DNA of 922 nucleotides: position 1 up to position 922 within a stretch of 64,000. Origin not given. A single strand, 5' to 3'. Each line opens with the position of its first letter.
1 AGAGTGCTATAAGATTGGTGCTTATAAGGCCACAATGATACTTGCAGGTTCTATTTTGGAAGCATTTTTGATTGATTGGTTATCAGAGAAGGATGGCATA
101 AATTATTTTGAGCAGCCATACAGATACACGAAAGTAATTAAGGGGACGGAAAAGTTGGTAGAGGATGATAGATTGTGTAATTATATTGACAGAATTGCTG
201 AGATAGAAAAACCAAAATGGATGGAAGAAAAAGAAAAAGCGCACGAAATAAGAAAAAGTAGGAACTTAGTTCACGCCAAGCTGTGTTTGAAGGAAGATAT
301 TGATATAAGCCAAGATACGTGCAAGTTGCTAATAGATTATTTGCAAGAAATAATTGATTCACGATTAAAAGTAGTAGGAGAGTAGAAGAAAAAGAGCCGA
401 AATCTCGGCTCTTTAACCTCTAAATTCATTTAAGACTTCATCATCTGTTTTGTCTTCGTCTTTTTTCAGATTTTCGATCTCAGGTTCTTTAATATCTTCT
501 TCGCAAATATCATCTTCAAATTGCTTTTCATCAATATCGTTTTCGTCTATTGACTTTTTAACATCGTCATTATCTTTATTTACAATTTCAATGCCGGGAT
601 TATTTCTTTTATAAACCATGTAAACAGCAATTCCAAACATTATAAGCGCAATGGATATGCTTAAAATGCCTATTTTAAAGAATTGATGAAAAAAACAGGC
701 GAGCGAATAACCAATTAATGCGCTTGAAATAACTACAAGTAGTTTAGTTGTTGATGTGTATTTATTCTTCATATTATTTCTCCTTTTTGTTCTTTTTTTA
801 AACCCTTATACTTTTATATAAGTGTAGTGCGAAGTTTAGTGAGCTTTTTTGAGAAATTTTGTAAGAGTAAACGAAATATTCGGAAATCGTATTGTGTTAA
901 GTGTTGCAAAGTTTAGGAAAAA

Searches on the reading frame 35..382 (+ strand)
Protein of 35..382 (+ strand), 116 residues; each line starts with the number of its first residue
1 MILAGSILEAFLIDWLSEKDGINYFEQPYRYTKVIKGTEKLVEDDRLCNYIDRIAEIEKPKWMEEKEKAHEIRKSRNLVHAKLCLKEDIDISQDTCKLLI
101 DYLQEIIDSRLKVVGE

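Call 58: search_protein_families(library=pfam, alignment_id=A3, max_evalue=0.0001)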
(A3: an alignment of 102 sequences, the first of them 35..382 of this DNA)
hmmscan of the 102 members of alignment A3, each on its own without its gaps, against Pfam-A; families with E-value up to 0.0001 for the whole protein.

A. member 1, window:35-382:+ (116 aa): 0 families

B. families by the number of members that match (of 102 scanned): 37 families (the first 25 are shown)
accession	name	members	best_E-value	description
PF01555.25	N6_N4_Mtase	2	3.1e-27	DNA methylase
PF01131.25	Topoisom_bac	1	8.5e-103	DNA topoisomerase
PF18941.5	DUF5688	1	7e-87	Family of unknown function (DUF5688)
PF01145.31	Band_7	1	1.6e-40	SPFH domain / Band 7 family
PF13604.12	AAA_30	1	3.3e-37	AAA domain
PF13245.12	AAA_19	1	3.4e-37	AAA domain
PF01548.23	DEDD_Tnp_IS110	1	1.1e-33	Transposase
PF07282.18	Cas12f1-like_TNB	1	7e-26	Cas12f1-like, TNB domain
PF14192.12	DUF4314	1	2.1e-25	Domain of unknown function (DUF4314)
PF01385.25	OrfB_IS605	1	4.4e-24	Probable transposase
PF13671.12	AAA_33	1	5.2e-23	AAA domain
PF13274.11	SocA_Panacea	1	1.9e-21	Antitoxin SocA-like, Panacea domain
PF18335.7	SH3_13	1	5.4e-20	ATP-dependent RecD-like DNA helicase SH3 domain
PF00565.23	SNase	1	6.8e-18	Staphylococcal nuclease homologue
PF13538.12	UvrD_C_2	1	2.5e-17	UvrD-like helicase C-terminal domain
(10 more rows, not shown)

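Call 59: search_protein_families(library=phrogs, alignment_id=A3, max_evalue=1e-8)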
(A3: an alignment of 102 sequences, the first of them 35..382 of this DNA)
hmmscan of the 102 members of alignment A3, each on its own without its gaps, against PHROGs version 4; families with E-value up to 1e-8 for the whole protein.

A. member 1, window:35-382:+ (116 aa): 0 families

B. families by the number of members that match (of 102 scanned): 48 families (the first 25 are shown)
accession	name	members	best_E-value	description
phrog_67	-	2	2.5e-53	DNA methyltransferase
phrog_18293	-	2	4.5e-41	methyltransferase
phrog_3008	-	2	4.5e-28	DNA methyltransferase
phrog_498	-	2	6.2e-23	DNA methyltransferase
phrog_6952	-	2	8e-10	DNA methyltransferase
phrog_4412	-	1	3.9e-134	exonuclease V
phrog_13226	-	1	3e-115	-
phrog_506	-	1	2.2e-111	transposase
phrog_2199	-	1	1.9e-69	transposase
phrog_325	-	1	1.3e-65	Dda-like helicase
phrog_12300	-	1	2.9e-59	transposase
phrog_13964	-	1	2e-49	transposase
phrog_17087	-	1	6.6e-49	-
phrog_434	-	1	3.8e-48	RecE-like recombination exonuclease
phrog_1281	-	1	2.8e-42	-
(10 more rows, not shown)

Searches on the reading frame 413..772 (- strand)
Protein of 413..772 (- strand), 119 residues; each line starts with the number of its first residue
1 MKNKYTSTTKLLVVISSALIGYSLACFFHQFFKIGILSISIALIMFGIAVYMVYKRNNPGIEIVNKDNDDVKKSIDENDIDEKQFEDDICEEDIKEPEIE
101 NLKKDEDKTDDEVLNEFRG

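Call 71: find_encoding_contigs(protein=window:413-772:-, flank=10000, max_places=2)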
Protein window:413-772:- (119 aa): 7 contigs read that carry it; 2 places shown.
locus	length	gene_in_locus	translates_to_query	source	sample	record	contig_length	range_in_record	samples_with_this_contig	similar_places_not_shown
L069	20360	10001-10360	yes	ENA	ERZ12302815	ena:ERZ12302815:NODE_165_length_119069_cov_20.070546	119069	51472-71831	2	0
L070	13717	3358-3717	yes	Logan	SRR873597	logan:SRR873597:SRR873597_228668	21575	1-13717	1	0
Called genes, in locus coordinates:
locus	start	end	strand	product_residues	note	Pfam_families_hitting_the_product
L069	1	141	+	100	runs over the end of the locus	-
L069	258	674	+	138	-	-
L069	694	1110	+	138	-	-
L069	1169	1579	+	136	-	-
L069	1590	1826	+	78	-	-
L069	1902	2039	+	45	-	-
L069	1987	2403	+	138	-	-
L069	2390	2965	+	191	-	-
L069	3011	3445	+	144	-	-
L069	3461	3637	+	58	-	-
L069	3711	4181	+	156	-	-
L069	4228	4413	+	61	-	-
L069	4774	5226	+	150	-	PF08433:KTI12, PF13671:AAA_33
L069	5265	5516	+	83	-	-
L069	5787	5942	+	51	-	-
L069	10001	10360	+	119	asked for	-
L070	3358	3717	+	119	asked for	-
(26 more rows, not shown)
